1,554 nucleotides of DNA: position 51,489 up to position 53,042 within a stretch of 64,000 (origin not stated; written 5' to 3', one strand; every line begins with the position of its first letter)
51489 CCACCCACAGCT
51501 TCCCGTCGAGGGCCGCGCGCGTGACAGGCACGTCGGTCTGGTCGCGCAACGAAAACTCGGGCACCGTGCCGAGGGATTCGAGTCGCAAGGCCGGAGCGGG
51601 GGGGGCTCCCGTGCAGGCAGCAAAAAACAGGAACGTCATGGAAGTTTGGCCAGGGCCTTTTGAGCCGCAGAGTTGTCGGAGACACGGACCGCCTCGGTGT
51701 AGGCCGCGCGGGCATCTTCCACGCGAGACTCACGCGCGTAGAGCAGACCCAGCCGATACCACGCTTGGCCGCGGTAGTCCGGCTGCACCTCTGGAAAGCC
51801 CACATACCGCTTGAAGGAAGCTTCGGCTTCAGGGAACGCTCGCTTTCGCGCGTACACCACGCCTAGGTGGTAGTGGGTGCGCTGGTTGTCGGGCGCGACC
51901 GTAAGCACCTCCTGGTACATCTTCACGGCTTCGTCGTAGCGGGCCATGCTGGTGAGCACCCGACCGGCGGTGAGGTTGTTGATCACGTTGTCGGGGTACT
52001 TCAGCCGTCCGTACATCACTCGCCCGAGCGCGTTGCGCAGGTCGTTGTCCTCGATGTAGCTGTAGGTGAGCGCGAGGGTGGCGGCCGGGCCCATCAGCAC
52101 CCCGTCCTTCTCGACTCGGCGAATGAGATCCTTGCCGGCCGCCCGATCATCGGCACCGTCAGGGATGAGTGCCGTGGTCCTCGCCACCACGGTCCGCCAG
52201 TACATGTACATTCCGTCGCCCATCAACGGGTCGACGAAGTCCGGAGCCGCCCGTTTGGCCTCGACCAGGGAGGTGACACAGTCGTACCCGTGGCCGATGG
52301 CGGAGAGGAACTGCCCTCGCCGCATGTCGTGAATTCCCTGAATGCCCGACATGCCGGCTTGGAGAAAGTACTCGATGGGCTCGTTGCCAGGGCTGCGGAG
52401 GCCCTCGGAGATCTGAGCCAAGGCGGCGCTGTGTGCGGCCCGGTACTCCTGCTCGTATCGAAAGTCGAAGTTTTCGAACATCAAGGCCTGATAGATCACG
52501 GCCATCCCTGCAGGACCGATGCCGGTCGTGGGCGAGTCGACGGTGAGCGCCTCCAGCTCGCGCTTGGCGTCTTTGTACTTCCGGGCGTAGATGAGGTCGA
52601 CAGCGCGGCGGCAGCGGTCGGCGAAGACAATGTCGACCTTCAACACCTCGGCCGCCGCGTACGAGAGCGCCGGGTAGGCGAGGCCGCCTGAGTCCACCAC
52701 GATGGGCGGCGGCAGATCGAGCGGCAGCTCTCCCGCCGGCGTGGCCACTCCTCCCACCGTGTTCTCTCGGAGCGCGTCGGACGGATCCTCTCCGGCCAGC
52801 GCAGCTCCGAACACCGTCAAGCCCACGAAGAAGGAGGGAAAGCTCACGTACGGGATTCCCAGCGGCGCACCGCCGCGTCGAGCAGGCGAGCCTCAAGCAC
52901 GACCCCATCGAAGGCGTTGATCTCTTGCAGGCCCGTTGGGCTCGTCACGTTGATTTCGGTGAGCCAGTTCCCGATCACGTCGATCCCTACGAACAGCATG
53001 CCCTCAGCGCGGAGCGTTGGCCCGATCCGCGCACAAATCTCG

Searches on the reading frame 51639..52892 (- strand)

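Call 52: search_protein_families(library=pfam, proteins=[window:51639-52892:-], max_evalue=0.00001)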
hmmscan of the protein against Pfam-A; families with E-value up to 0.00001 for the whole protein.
window:51639-52892:- (418 aa): 10 families
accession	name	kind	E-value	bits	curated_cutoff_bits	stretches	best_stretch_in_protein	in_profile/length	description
PF07719.23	TPR_2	-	1.9e-14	53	27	0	376-405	2-31/34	Tetratricopeptide repeat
PF00515.34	TPR_1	-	3.1e-14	52.5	27.8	0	376-404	2-30/34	Tetratricopeptide repeat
PF13432.12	TPR_16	-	6.8e-14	52.4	32.7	1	308-364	2-58/65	Tetratricopeptide repeat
PF13181.12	TPR_8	-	2.1e-10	40.3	25.7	0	376-405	2-31/34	Tetratricopeptide repeat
PF13414.12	TPR_11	-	1.9e-09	37.5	26.8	1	310-349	1-40/42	TPR repeat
PF13424.12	TPR_12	-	1.1e-08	35.6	30.1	0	309-363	9-71/77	Tetratricopeptide repeat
PF14559.12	TPR_19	-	1.7e-08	35.1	25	0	318-363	6-51/68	Tetratricopeptide repeat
PF13176.12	TPR_7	-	9.3e-08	32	27.9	0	310-337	6-33/36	Tetratricopeptide repeat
PF13428.12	TPR_14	-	1.3e-06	28.9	23.5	0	308-344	6-42/44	Tetratricopeptide repeat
PF13174.12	TPR_6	-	2.7e-06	28.1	26.3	0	376-403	1-28/33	Tetratricopeptide repeat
